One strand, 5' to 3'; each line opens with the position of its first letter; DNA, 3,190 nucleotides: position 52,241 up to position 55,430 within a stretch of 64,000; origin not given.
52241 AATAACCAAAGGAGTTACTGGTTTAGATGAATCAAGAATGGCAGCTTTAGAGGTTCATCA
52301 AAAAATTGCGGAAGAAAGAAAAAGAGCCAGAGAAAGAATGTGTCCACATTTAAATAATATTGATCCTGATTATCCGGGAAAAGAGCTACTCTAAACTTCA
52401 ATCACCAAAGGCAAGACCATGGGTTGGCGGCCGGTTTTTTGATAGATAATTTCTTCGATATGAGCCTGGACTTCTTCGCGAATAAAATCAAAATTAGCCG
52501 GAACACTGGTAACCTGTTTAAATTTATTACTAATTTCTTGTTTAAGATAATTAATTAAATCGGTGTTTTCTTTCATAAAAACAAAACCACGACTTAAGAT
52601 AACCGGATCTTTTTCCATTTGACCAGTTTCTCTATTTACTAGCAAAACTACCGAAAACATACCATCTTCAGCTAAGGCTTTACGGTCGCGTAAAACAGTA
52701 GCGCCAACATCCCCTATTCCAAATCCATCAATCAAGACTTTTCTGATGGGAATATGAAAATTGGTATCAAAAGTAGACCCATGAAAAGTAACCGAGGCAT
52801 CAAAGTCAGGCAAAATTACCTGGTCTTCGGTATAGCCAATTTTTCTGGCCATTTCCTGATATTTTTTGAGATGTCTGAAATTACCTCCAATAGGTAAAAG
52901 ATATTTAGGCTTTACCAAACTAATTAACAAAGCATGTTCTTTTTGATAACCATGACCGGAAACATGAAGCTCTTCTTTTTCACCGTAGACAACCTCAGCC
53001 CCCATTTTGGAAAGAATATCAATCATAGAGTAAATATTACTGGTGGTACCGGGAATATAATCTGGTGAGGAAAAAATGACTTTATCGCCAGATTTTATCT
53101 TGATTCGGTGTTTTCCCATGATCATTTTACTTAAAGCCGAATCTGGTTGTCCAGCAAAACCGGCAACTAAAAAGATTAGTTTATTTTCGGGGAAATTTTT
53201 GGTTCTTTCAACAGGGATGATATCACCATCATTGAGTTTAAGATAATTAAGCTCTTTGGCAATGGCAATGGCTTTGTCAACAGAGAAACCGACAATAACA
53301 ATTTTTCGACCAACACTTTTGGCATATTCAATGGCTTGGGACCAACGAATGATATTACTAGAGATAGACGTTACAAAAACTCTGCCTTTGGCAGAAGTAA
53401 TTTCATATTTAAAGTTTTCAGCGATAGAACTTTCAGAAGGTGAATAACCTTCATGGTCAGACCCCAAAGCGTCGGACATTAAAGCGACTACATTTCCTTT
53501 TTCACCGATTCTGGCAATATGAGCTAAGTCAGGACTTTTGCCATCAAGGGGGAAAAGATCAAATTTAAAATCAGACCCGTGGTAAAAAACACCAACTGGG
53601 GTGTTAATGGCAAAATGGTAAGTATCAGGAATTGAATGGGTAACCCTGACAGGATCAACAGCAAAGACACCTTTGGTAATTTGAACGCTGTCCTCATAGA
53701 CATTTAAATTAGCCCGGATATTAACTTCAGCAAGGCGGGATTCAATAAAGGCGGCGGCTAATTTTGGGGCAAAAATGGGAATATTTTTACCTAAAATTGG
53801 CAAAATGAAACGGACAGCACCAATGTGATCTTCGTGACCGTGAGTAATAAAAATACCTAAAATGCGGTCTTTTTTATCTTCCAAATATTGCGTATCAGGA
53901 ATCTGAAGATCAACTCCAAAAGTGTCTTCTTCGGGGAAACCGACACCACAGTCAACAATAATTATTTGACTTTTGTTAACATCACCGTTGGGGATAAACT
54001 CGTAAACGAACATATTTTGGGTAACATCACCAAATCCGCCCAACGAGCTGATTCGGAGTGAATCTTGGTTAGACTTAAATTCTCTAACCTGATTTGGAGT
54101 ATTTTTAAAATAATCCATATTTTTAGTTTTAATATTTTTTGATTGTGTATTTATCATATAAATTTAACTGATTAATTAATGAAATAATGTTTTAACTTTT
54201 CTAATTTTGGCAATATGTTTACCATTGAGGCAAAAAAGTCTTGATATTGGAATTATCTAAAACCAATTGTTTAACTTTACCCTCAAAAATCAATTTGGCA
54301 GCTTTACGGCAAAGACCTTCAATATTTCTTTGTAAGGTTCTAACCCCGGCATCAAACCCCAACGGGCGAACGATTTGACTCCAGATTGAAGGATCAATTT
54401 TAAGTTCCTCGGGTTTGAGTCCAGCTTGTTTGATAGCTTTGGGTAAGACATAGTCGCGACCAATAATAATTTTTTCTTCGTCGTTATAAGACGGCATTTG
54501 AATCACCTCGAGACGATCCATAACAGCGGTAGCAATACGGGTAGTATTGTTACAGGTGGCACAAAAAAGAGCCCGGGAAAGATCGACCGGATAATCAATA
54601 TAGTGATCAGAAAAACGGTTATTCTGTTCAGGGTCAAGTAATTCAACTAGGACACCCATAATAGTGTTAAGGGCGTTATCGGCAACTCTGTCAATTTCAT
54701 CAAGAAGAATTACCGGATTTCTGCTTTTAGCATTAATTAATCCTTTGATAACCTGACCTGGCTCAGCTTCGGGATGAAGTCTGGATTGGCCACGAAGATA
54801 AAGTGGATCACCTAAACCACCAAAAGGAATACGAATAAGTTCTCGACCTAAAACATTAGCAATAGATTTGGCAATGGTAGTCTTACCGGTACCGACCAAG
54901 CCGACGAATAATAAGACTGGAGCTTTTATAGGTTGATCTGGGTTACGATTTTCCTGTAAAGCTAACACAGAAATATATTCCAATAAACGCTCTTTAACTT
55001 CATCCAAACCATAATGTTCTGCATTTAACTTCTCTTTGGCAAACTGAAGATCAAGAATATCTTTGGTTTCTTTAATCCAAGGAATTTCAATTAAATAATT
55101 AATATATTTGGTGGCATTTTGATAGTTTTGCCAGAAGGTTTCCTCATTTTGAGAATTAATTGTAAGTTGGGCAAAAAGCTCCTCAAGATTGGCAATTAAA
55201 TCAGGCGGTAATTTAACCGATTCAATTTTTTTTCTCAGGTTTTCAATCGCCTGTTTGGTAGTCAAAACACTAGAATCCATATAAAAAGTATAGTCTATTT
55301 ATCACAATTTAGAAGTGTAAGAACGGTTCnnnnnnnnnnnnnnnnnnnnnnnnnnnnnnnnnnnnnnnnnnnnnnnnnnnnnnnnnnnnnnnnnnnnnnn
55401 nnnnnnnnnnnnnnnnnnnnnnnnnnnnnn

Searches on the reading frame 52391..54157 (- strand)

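Call 39: search_protein_families(library=pfam, proteins=[window:52391-54157:-], max_evalue=0.00001)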
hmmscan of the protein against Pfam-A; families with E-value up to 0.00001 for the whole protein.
window:52391-54157:- (588 aa): 5 families
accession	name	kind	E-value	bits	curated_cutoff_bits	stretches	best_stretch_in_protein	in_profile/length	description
PF22505.1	RNase_J_b_CASP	-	3.1e-29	101.7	27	1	257-382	1-126/126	Ribonuclease J, beta-CASP domain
PF17770.6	RNase_J_C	-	3.8e-26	92.5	23.8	1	488-588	1-102/102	Ribonuclease J C-terminal domain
PF12706.13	Lactamase_B_2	-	4.1e-07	30.2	27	1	66-198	3-144/200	Beta-lactamase superfamily domain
PF00753.33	Lactamase_B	-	9.7e-07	29.4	22.7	1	61-128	13-73/196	Metallo-beta-lactamase superfamily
PF07521.17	RMMBL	-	1.8e-06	28.3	21.6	0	394-441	8-57/63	Zn-dependent metallo-hydrolase RNA specificity domain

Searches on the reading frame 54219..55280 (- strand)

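Call 39: search_protein_families(library=pfam, proteins=[window:54219-55280:-], max_evalue=0.00001)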
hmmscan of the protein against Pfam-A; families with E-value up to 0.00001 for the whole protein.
window:54219-55280:- (353 aa): 3 families
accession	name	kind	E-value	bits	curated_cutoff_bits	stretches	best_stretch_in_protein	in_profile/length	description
PF00004.35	AAA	-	3.1e-17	63.7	21.2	1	123-261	1-127/131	ATPase family associated with various cellular activities (AAA)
PF22667.2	Lon_lid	-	5.8e-12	45.5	27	1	284-337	1-54/57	Lon protease AAA+ ATPase lid domain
PF07728.20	AAA_5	-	5.9e-06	26.8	22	0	123-211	2-90/139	AAA domain (dynein-related subfamily)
